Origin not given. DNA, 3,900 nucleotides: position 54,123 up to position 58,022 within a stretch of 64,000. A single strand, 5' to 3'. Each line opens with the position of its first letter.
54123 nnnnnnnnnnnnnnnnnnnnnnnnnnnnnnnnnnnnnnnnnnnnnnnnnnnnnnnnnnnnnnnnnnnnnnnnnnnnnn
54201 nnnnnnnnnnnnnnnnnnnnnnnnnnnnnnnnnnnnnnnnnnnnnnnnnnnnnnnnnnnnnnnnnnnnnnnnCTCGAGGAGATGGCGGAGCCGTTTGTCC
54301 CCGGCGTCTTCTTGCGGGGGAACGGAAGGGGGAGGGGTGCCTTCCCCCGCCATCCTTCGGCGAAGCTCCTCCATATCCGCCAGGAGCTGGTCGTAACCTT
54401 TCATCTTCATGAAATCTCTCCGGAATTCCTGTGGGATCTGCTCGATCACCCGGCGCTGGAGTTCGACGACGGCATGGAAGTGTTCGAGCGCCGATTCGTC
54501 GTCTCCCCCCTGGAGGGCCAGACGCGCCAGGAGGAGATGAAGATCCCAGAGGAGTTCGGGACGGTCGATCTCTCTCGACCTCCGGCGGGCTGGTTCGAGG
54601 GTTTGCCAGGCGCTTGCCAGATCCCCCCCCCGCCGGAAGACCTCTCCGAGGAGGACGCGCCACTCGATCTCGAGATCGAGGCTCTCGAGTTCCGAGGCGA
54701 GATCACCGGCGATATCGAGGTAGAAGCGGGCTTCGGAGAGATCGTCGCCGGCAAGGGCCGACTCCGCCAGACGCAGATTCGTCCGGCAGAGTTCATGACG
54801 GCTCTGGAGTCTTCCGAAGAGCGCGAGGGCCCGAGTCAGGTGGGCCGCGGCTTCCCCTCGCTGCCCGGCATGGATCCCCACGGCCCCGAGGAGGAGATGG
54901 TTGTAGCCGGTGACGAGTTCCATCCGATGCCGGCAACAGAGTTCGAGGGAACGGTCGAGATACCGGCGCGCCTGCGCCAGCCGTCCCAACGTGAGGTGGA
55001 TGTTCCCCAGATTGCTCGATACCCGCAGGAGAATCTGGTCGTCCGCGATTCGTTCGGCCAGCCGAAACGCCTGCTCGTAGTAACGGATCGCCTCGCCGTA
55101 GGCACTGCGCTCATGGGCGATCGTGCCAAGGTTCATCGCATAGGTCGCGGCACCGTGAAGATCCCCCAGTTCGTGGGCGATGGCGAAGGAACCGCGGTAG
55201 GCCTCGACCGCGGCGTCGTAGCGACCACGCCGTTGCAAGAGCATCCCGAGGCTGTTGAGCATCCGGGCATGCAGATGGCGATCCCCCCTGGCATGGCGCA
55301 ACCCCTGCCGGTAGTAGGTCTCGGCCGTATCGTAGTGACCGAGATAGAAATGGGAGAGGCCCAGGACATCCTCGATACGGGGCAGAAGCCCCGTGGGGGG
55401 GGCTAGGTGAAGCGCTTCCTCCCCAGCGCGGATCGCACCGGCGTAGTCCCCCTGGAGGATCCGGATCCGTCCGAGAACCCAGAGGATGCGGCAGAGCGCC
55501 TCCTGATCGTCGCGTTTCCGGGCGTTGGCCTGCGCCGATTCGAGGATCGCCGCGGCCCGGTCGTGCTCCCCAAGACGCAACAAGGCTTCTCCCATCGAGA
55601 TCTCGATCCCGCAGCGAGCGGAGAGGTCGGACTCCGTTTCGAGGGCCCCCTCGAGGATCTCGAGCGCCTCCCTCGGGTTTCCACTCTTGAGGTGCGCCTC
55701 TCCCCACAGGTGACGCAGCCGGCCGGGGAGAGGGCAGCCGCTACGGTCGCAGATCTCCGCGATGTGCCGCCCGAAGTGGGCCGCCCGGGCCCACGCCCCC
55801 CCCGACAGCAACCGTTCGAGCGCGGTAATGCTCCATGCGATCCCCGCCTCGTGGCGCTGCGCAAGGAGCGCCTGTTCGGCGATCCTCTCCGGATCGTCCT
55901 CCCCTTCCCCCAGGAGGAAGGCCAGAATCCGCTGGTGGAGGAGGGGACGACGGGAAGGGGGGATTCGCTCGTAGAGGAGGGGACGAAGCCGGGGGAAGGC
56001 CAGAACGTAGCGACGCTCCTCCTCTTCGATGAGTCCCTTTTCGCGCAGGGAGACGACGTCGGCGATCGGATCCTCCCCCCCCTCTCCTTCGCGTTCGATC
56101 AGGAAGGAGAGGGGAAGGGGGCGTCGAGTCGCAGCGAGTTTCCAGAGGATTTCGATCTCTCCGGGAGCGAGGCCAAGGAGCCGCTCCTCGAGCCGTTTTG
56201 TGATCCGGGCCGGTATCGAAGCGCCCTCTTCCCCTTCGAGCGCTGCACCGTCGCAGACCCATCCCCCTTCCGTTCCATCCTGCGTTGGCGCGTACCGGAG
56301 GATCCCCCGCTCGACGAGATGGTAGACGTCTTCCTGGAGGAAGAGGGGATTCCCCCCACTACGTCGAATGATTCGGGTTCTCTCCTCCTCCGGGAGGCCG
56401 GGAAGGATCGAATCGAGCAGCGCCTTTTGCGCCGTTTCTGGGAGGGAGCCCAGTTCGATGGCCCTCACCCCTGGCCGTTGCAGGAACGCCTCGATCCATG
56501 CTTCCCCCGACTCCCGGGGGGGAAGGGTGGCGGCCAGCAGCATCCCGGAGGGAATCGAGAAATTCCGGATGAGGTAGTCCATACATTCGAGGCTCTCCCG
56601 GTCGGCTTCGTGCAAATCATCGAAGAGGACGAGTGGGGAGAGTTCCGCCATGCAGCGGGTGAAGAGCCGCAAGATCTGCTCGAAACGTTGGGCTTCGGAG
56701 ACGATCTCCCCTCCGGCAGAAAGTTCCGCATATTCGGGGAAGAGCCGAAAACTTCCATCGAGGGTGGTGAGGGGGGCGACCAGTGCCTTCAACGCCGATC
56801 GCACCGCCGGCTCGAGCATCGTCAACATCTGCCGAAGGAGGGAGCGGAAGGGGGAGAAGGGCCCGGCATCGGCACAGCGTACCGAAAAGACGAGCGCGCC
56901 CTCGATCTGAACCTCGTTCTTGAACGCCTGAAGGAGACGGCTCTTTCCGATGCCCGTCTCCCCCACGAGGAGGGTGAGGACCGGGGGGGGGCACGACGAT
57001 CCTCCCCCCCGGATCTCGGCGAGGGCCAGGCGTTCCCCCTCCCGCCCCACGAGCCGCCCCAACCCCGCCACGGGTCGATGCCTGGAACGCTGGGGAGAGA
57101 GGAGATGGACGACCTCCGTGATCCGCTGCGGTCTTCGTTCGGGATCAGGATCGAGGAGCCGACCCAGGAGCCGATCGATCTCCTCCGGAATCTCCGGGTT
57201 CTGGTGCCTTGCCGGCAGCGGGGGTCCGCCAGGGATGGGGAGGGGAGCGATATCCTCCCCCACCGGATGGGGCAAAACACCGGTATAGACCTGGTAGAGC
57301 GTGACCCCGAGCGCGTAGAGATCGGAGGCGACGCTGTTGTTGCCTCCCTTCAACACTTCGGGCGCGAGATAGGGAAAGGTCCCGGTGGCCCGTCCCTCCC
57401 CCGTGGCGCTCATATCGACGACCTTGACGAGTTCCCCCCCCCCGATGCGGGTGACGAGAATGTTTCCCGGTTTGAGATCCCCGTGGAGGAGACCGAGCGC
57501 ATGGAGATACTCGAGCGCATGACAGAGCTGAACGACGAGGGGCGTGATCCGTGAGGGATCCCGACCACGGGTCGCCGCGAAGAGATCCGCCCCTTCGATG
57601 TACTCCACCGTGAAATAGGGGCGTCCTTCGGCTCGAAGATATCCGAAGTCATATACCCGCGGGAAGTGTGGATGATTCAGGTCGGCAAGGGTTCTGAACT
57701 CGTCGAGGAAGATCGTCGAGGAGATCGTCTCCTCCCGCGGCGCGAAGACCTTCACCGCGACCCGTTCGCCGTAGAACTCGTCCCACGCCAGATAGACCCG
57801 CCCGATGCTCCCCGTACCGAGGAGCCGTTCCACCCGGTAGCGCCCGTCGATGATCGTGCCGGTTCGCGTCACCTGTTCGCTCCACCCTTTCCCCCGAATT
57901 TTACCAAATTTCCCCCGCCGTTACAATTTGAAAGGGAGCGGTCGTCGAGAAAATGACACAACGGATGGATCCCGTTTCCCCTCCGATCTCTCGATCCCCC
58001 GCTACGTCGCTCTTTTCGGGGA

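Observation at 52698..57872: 1724-aa fusion of a eukaryotic-like Ser/Thr kinase to a sigma-54 enhancer-binding protein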

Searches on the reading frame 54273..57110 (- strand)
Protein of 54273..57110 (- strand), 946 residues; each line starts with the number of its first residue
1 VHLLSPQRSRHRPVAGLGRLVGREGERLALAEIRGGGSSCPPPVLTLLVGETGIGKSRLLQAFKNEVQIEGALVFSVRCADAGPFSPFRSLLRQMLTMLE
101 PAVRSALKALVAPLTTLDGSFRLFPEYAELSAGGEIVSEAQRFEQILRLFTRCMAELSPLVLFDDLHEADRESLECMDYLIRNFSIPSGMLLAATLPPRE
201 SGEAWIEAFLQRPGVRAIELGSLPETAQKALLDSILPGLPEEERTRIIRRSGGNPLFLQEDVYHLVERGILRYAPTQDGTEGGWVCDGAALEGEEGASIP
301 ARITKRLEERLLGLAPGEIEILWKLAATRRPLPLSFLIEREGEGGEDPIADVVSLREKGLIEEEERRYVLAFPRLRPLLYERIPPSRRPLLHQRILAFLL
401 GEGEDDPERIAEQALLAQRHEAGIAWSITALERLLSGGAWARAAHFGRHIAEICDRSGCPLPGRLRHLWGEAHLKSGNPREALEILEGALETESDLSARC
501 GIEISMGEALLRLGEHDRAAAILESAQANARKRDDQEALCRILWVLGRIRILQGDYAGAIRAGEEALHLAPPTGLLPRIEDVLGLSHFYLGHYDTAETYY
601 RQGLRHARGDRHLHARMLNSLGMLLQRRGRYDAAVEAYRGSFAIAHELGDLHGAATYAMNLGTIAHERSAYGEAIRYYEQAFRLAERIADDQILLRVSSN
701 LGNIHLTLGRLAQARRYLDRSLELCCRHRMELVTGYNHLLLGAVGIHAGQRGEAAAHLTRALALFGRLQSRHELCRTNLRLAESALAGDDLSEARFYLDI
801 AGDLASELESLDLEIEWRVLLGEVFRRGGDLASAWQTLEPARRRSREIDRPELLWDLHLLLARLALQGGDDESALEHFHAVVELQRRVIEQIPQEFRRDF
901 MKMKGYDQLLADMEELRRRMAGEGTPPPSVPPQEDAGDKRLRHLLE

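Call 86: predict_structure(alignment_id=A4)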
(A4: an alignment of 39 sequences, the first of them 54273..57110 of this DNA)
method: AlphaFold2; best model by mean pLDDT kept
length: 946 residues; sequences in the alignment: 39
mean_pLDDT: 86.7   pTM: 0.79
mean pLDDT of the five models: 86.7, 85.6, 85.3, 84.8, 84.5
residues with pLDDT >= 90: 564; 70-90: 275; 50-70: 52; < 50: 55
segments of 3 or more residues with pLDDT < 50: 1-17, 118-122, 124-133, 925-946
pLDDT, mean of each block of 10 residues (from residue 1): 27 42 91 76 86 89 90 88 78 85 74 54 47 54 77 83 88 83 65 75 75 89 93 89 90 88 87 82 86 72 75 90 91 91 73 92 89 86 94 95 90 97 97 84 91 95 97 88 97 93 97 92 96 94 96 92 96 87 95 96 94 95 94 97 86 94 95 97 88 95 98 98 90 96 98 97 93 96 97 98 94 96 98 97 89 93 96 96 94 95 94 92 54 43 40
secondary structure, 60 per line:
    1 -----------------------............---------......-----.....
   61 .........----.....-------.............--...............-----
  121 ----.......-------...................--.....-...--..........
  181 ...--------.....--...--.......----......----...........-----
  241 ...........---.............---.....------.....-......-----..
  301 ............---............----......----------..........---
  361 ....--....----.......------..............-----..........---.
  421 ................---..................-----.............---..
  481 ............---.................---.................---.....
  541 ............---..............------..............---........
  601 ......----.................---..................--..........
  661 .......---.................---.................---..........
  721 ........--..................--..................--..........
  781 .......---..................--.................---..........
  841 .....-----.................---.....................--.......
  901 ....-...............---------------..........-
elements in order (helices of 4 or more, strands of 3 or more residues): H24-35 E45-50 H56-69 E74-78 H86-98 H101-115 H125-131 H139-157 E160-164 H171-183 E192-196 H204-210 E215-220 H225-235 H241-251 H255-267 E271-275 E282-286 H288-293 H299-312 H316-327 H334-337 H348-357 E361-364 E367-370 H375-381 H388-401 H407-416 H420-436 H440-457 H463-475 H479-492 H496-512 H516-532 H536-552 H556-569 H576-589 H593-606 H611-627 H631-648 H651-667 H671-687 H691-707 H711-728 H731-748 H751-768 H771-787 H791-808 H811-827 H831-845 H851-867 H871-891 H894-904 H906-920 H936-945

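Call 90: fold_search(model_id=the predicted structure, library=pdb)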
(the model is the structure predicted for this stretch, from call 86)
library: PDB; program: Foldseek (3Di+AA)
matches with E <= 10: 1825; with E <= 0.001: 392
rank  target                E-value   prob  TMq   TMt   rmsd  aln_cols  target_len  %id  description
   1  6mfv_A                2.0e-14  1.00  0.33  0.43  12.3       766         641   16  Crystal structure of the Signal Transduction ATPase with Numerous Domains (STAND) protein with a tetratricopeptide rep (released 2019-02-20)
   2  9hvq_Q                1.2e-11  1.00  0.26  0.28  28.9       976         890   14  Structure of the transcribing Pol II-DSIF-PAF-SPT6-RECQL5 complex (released 2025-07-16)
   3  9rtt_Q                2.0e-11  1.00  0.27  0.28  29.3       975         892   14  Activated Elongation Complex with IWS1 and ELOF1 (released 2025-09-03)
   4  8dgc_A                1.7e-10  1.00  0.18  0.09  30.6      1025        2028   14  Avs3 bound to phage PhiV-1 terminase (released 2022-08-03)
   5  6hc2_S                3.0e-10  1.00  0.27  0.62   7.6       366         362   22  Crystal structure of NuMA/LGN hetero-hexamers (released 2019-05-29)
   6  5a7d_H                3.2e-10  1.00  0.19  0.47  11.8       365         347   21  Tetrameric assembly of LGN with Inscuteable (released 2016-08-03)
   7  3sf4_A                3.5e-10  1.00  0.25  0.58  11.0       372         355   22  Crystal structure of the complex between the conserved cell polarity proteins Inscuteable and LGN (released 2011-11-23)
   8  7t7t_A                3.7e-10  1.00  0.27  0.52  18.5       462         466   17  Structure of TSK/BRU1 bound to histone H3.1 (released 2022-03-30)
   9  3sf4_C                4.3e-10  1.00  0.25  0.60   8.2       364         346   23  Crystal structure of the complex between the conserved cell polarity proteins Inscuteable and LGN (released 2011-11-23)
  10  5a7d_F                4.3e-10  1.00  0.24  0.55   7.9       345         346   23  Tetrameric assembly of LGN with Inscuteable (released 2016-08-03)
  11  8bbg_D                4.3e-10  1.00  0.21  0.16  28.5      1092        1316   13  Structure of the IFT-A complex; anterograde IFT-A train model (released 2022-12-21)
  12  5a7d_G                4.5e-10  1.00  0.19  0.47  11.3       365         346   22  Tetrameric assembly of LGN with Inscuteable (released 2016-08-03)
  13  3sf4_B                4.8e-10  1.00  0.25  0.59  10.8       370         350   22  Crystal structure of the complex between the conserved cell polarity proteins Inscuteable and LGN (released 2011-11-23)
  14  7dkh_A                4.8e-10  1.00  0.26  0.27  30.4       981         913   12  Crystal structure of the Ctr9/Paf1/Cdc73/Rtf1 quaternary complex (released 2021-11-24)
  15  6hc2_C                5.4e-10  1.00  0.27  0.61   7.6       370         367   22  Crystal structure of NuMA/LGN hetero-hexamers (released 2019-05-29)
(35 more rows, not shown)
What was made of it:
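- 55950..56558 (-): STAND helical / winged-helix / arm region (res ~439-641). secondary structure of the AF2 model (call 86) and 766-column alignment to 6MFV (call 90); boundaries approximate
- The AF2 model of residues 255-1200 (pLDDT 86.7, call 86) has the STAND protein PH0952 (6MFV) as best PDB match, E 2e-14 over 766 columns, and also hits Avs3 (call 90). STAND plus TPR with an N-terminal enzymatic effector is the Avs layout, and Avs3 is among the fold matches (call 90).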

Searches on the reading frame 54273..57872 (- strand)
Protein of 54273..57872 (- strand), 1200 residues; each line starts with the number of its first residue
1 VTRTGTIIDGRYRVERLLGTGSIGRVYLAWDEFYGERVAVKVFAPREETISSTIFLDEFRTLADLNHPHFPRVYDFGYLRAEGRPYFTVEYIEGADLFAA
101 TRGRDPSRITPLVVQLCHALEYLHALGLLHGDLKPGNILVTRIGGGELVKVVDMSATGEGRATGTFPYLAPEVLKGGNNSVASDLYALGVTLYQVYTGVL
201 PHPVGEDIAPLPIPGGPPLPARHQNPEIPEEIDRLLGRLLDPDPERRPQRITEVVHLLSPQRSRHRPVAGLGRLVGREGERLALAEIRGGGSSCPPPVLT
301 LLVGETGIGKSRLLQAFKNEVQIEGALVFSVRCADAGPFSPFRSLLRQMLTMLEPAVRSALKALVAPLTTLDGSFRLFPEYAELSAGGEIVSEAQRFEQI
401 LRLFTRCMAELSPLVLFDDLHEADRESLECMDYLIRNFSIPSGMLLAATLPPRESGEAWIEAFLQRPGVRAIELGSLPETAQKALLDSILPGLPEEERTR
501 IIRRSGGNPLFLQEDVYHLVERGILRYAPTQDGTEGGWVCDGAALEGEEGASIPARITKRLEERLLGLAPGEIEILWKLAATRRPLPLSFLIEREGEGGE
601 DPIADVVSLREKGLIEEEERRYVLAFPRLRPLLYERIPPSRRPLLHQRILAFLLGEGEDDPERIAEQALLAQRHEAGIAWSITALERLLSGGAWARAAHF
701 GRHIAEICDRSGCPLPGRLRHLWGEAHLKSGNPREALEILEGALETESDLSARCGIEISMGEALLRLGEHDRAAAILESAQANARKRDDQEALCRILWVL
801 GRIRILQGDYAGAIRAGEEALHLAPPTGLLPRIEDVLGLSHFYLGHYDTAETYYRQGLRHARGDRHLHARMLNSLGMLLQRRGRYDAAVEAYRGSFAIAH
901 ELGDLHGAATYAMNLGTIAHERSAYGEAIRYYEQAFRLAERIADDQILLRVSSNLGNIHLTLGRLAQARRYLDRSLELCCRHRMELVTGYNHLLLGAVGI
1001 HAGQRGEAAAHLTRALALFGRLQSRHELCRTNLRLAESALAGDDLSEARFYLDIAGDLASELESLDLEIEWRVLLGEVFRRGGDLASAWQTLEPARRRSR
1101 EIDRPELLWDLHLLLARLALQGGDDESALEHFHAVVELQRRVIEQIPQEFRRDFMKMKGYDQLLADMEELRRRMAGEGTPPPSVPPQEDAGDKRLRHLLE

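Call 99: search_protein_families(library=ncbifam, proteins=[window:54273-57872:-], max_evalue=0.00001)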
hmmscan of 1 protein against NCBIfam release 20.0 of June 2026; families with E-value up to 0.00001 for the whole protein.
window:54273-57872:- (1200 aa): 19 families
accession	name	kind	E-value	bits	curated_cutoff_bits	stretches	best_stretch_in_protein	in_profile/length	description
NF033483.0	PknB_PASTA_kin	equivalog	2.2e-41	142.5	450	1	5-259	2-266/563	Stk1 family PASTA domain-containing Ser/Thr kinase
NF047741.1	antiphage_MADS6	equivalog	7.8e-38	130.4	460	2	4-126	489-610/612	methylation-associated defense system protein kinase MAD6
TIGR03903.1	TOMM_kin_cyc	equivalog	3.9e-33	114.4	705.75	2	274-704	483-917/1267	TOMM system kinase/cyclase fusion protein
NF052427.1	StpK7MSMEG_1200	equivalog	2.3e-26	92.4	900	1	10-204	7-211/601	serine/threonine protein kinase StpK7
NF038150.1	lanthi_synth_IV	equivalog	1.7e-23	82.9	650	1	6-261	185-456/851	class IV lanthionine synthetase LanL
NF009651.0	PRK13184.1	equivalog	1.9e-23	82.4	839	1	11-255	3-284/932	serine/threonine-protein kinase PknD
NF058632.1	SerThrKinPrkT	equivalog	8.7e-17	61.1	280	1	9-162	15-171/322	serine/threonine protein kinase PrkT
NF053720.1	NsdA_fam_reg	subfamily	2.2e-15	57.1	75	1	907-1024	199-316/432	NsdA family TPR-like regulatory protein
NF053520.1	HK_Porph_FimS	equivalog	4e-14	51.8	600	1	761-984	51-279/618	sensor histidine kinase FimS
NF041717.1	HaaA_phane_TPR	equivalog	4.2e-14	51.6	1125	1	759-1104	517-867/882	cyclophane-containing RiPP biosynthesis TPR protein HaaT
NF033442.0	BREX_PglW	equivalog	7.9e-13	47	990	1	3-202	505-710/1391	BREX system serine/threonine kinase PglW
NF053617.1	SARPRegAfsRStmc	equivalog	5.3e-12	44.5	1430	1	846-1048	714-915/986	SARP-family global regulator AfsR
TIGR02917.1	PEP_TPR_lipo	equivalog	8e-10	37.2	312.2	0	726-825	406-496/899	XrtA/PEP-CTERM system TPR-repeat protein PrsT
NF052312.1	T9SS_PorW_SprE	equivalog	3.8e-09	35.8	250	1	727-940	151-359/716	type IX secretion system periplasmic lipoprotein PorW/SprE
TIGR02521.1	type_IV_pilW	equivalog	1e-08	35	154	0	788-974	25-194/234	type IV pilus biogenesis/stability protein PilW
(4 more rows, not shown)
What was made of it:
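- Closest known: AfsK/AfsR of Streptomyces and Pkn-to-FHA-EBP cascades of Myxococcus. Same: NCBIfam AfsR and AfsK models give weak partial hits (call 99).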
